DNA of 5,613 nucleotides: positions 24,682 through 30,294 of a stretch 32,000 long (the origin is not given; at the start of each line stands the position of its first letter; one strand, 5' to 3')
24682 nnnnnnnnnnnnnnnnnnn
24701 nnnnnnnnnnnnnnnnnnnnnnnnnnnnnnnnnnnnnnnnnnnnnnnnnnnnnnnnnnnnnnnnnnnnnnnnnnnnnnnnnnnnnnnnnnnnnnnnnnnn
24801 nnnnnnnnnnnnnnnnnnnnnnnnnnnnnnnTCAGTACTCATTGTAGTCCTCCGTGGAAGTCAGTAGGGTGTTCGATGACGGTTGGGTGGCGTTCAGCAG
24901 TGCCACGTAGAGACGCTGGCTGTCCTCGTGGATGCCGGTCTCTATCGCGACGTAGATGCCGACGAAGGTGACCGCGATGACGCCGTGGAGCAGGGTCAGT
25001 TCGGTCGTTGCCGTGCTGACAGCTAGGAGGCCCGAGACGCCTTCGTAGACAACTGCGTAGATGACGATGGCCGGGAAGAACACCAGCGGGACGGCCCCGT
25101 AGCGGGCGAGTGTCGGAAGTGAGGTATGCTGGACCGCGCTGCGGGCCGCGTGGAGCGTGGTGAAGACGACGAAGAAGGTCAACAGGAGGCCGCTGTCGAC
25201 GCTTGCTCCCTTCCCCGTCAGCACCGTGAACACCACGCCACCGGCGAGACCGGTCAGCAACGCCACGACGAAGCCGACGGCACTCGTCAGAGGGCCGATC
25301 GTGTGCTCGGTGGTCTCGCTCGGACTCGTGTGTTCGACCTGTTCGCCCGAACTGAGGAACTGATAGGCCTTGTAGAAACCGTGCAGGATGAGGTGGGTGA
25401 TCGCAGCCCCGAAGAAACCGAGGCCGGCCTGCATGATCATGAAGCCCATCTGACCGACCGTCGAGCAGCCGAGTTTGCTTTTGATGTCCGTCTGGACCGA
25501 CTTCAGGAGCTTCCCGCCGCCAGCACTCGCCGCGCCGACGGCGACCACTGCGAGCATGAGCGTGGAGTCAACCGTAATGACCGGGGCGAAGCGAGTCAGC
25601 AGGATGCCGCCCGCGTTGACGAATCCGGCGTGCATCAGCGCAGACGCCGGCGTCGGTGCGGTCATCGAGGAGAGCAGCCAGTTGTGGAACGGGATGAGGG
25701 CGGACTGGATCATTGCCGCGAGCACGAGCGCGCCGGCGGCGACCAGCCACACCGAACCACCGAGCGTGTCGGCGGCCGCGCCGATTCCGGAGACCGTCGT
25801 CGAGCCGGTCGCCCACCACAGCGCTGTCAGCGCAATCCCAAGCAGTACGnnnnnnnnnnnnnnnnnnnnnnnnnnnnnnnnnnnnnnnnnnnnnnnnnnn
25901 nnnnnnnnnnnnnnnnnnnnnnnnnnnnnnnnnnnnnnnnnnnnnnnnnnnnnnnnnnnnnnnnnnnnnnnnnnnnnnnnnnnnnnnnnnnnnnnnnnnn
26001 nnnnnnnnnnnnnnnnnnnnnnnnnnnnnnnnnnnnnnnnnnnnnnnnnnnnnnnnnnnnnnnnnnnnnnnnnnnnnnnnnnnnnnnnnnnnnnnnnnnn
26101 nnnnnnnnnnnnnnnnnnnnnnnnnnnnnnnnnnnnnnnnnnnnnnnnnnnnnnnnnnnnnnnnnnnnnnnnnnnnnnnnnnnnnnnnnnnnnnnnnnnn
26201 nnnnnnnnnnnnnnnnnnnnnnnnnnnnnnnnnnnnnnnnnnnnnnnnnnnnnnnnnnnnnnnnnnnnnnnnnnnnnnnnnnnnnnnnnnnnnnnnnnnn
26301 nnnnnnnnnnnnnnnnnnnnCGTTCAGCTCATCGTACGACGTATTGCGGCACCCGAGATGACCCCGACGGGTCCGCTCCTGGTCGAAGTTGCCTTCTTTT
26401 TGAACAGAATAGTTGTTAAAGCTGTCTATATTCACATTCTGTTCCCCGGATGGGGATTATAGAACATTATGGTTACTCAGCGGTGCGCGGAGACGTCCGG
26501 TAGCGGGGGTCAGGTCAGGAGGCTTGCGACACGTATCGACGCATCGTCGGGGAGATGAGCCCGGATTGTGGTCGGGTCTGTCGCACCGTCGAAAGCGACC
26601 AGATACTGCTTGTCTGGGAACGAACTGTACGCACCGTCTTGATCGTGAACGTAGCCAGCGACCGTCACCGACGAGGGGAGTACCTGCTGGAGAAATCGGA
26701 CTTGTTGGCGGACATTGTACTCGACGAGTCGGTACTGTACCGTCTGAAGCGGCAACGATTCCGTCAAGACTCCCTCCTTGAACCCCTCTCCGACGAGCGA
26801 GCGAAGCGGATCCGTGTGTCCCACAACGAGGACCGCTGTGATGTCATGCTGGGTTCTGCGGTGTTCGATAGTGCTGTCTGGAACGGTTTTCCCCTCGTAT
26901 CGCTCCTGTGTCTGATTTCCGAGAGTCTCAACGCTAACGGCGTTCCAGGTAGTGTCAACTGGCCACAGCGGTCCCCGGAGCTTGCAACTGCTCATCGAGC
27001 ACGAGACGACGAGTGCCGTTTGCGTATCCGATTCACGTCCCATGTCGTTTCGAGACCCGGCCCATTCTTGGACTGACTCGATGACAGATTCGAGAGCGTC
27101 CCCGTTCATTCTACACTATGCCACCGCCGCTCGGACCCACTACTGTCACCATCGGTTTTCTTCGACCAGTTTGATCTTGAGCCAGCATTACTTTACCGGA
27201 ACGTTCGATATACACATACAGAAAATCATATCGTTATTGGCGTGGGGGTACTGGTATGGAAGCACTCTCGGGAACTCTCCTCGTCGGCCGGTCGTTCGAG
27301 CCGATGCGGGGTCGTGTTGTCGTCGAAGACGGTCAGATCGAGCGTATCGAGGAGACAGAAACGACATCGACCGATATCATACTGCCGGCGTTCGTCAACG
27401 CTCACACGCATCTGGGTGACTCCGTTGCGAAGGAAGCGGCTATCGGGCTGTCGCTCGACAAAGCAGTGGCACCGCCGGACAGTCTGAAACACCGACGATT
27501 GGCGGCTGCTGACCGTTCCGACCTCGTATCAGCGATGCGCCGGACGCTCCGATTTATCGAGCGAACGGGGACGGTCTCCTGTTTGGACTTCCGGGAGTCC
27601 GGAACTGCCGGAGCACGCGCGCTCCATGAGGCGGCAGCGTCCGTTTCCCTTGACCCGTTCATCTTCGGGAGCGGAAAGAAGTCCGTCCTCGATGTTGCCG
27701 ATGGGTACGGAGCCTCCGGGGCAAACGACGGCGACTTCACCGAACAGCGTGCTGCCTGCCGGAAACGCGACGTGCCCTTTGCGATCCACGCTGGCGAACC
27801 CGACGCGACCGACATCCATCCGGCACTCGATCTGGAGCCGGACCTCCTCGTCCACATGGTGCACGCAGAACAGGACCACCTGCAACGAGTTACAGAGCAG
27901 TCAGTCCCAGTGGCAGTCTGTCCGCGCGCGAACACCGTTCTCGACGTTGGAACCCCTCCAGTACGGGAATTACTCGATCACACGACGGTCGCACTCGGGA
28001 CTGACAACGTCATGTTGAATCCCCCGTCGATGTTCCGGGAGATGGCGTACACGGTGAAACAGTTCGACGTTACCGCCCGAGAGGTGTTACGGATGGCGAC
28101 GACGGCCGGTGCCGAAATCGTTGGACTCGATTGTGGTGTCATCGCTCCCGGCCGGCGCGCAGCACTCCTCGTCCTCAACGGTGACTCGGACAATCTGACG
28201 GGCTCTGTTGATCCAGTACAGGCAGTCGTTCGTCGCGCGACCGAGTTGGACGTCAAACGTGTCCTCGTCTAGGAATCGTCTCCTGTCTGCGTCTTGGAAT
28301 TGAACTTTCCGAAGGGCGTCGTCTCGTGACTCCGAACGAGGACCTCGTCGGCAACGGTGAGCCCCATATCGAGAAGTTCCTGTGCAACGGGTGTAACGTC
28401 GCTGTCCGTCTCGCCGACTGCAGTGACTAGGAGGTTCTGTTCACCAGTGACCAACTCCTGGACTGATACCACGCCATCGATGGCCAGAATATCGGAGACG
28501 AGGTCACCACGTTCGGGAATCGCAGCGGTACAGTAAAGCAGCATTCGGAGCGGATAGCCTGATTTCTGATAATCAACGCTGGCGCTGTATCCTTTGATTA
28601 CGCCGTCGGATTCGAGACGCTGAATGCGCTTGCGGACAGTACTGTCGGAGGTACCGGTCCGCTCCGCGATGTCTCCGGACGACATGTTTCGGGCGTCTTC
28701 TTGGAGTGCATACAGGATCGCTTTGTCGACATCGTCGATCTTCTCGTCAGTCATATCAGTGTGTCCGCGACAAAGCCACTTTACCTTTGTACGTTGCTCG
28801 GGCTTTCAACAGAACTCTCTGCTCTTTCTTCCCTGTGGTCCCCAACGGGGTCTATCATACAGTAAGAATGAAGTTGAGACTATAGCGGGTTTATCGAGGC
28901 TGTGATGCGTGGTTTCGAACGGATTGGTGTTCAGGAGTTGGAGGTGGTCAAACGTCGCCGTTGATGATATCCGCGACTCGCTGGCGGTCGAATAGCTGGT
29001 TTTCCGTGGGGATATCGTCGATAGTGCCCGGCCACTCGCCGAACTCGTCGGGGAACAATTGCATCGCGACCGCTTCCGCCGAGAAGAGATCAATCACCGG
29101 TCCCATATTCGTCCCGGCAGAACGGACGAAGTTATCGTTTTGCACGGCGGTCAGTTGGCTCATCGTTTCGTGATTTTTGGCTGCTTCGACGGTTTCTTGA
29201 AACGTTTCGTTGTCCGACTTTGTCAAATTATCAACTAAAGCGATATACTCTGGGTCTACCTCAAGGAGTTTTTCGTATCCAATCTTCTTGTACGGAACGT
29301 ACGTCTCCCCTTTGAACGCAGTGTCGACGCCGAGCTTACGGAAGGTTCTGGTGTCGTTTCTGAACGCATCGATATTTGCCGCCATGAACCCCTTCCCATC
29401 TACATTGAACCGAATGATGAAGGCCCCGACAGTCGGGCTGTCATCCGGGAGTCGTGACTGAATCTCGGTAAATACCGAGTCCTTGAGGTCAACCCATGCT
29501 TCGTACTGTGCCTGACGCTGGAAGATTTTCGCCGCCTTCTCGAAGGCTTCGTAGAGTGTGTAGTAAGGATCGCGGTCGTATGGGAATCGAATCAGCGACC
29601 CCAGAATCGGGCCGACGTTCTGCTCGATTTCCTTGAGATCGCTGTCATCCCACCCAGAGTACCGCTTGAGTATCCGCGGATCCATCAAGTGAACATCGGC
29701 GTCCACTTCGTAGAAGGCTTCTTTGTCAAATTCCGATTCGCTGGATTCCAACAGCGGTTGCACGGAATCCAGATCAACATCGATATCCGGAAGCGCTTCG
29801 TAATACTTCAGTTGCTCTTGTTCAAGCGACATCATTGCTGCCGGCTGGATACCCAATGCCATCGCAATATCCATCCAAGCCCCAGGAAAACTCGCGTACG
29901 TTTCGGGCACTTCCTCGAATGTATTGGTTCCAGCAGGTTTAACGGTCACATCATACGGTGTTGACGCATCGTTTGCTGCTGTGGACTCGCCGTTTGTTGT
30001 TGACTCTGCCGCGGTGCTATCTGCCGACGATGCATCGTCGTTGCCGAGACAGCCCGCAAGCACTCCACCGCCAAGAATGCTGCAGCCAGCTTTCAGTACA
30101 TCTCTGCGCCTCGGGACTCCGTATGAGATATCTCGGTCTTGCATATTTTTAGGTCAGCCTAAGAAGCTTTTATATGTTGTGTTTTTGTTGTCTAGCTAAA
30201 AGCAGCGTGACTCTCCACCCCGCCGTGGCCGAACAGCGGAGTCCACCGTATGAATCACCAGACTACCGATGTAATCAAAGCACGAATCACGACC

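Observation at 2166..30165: Seven copies of the palindrome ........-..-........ mark every siderophore-related transcription unit and nothing else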

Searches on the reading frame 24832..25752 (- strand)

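Call 13: search_protein_families(library=pfam, proteins=[window:24832-25752:-], max_evalue=0.01)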
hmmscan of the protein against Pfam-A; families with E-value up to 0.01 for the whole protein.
window:24832-25752:- (306 aa): 1 family
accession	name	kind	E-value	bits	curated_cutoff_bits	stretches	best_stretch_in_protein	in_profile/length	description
PF00361.26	Proton_antipo_M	-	4.6e-27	95.4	21.5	1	3-151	82-235/294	NADH:quinone oxidoreductase/Mrp antiporter, TM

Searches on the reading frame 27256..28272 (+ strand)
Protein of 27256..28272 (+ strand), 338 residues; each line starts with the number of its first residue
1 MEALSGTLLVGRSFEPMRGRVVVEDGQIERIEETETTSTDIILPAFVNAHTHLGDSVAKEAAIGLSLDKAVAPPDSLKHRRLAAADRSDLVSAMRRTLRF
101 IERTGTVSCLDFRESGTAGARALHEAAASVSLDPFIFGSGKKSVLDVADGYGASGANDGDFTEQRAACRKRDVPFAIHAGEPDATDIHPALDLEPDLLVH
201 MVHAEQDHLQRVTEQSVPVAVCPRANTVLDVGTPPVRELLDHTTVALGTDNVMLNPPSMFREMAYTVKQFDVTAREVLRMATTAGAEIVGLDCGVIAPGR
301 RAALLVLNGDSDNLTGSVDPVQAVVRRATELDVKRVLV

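Call 13: search_protein_families(library=pfam, proteins=[window:27256-28272:+], max_evalue=0.01)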
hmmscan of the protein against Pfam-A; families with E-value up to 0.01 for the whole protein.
window:27256-28272:+ (338 aa): 3 families
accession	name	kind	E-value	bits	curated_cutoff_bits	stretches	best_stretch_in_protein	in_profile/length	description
PF01979.26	Amidohydro_1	-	6e-31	108.4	25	1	41-325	1-327/345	Amidohydrolase family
PF07969.17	Amidohydro_3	-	1e-07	32.2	29.7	1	156-312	259-449/472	Amidohydrolase family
PF00962.28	A_deaminase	-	1.1e-07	31.7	27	1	164-283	180-308/330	Adenosine deaminase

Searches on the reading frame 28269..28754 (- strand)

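Call 13: search_protein_families(library=pfam, proteins=[window:28269-28754:-], max_evalue=0.01)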
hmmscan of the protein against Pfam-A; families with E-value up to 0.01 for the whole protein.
window:28269-28754:- (161 aa): 18 families
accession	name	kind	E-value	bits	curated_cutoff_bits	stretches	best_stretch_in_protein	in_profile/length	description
PF13412.12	HTH_24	-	3.1e-15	55.9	21.9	1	7-54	2-48/48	Winged helix-turn-helix DNA-binding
PF13404.12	HTH_AsnC-type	-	4.4e-13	49.2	27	1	6-48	1-42/42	AsnC-type helix-turn-helix domain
PF08279.18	HTH_11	-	1.8e-07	31.4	25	1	12-52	4-44/55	HTH domain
PF09339.16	HTH_IclR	-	6.3e-06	26.3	22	1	12-53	7-48/52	IclR helix-turn-helix domain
PF12802.13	MarR_2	-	8.8e-06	26.2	27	1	11-53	8-50/61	MarR family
PF01325.25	Fe_dep_repress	-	1.3e-05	25.8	26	1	4-53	4-52/60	Iron dependent repressor, N-terminal DNA binding domain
PF08281.18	Sigma70_r4_2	-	6.2e-05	23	25.7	1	23-46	26-49/54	Sigma-70, region 4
PF12840.13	HTH_20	-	8.5e-05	22.9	27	1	13-54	9-49/51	Helix-turn-helix domain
PF01022.26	HTH_5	-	0.00011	22.4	22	1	13-53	7-45/47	Bacterial regulatory protein, arsR family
PF02082.26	Rrf2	-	0.00021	21.9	30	1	12-54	11-54/132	Iron-dependent Transcriptional regulator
PF13545.12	HTH_Crp_2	-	0.00032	21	27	1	23-54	22-53/70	Crp-like helix-turn-helix domain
PF08220.18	HTH_DeoR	-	0.00082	19.5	21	1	20-54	11-45/57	DeoR-like helix-turn-helix domain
PF22451.2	NirdL-like_HTH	-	0.0014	18.6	27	0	28-53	21-46/47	Siroheme decarboxylase NirDL-like HTH domain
PF24034.1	DUF7343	-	0.0016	18.7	27.6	0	15-55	10-50/62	Domain of unknown function (DUF7343)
PF01047.28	MarR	-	0.003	17.9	24.6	0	21-54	15-48/59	MarR family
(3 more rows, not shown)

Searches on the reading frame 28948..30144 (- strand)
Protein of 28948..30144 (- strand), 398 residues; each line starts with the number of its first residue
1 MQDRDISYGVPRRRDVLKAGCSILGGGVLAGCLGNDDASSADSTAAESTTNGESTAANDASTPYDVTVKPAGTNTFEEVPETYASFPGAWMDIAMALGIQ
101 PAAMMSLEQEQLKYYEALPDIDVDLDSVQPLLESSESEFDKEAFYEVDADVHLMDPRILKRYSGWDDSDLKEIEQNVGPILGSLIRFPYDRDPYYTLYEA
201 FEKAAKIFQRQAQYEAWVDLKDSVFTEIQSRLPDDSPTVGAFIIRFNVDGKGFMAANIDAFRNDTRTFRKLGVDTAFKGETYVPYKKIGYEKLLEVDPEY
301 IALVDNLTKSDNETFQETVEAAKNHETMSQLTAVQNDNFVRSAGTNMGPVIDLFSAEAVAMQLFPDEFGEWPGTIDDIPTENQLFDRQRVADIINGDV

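Call 7: search_protein_families(library=pfam, proteins=[window:28948-30144:-])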
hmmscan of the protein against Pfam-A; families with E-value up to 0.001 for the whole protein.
window:28948-30144:- (398 aa): 1 family
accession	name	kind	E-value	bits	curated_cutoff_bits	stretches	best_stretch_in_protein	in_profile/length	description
PF01497.23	Peripla_BP_2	-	2.7e-09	37.2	27.5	1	195-340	93-229/235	Periplasmic binding protein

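Call 58: find_encoding_contigs(protein=window:28948-30144:-, flank=10000, max_places=4)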
Protein window:28948-30144:- (398 aa): 2 contigs read that carry it; 2 places shown.
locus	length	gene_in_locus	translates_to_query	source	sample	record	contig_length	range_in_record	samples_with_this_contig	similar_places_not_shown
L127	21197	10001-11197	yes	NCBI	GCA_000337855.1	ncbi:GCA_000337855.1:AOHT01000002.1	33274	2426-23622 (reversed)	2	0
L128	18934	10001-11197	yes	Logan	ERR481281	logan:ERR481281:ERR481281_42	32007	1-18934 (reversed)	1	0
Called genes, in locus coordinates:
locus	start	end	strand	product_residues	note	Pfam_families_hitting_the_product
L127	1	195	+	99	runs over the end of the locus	-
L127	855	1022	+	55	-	-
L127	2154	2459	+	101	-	-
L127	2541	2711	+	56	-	-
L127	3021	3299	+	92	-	-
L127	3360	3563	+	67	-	-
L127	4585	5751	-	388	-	-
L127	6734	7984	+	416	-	-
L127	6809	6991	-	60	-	-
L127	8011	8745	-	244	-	PF00571:CBS (faint)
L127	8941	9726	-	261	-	PF01925:TauE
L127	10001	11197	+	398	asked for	PF01497:Peripla_BP_2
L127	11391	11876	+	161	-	PF01325:Fe_dep_repress (faint), PF12802:MarR_2 (weak), PF13404:HTH_AsnC-type, PF13412:HTH_24, PF08279:HTH_11 (weak), PF09339:HTH_IclR (faint)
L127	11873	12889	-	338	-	PF01979:Amidohydro_1, PF07969:Amidohydro_3, PF00962:A_deaminase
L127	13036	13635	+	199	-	-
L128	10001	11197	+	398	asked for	PF01497:Peripla_BP_2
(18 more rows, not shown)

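Call 65: search_protein_families(library=ncbifam, proteins=[window:28948-30144:-], max_evalue=0.00001)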
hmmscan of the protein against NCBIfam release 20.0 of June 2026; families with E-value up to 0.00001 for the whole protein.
window:28948-30144:- (398 aa): 0 families
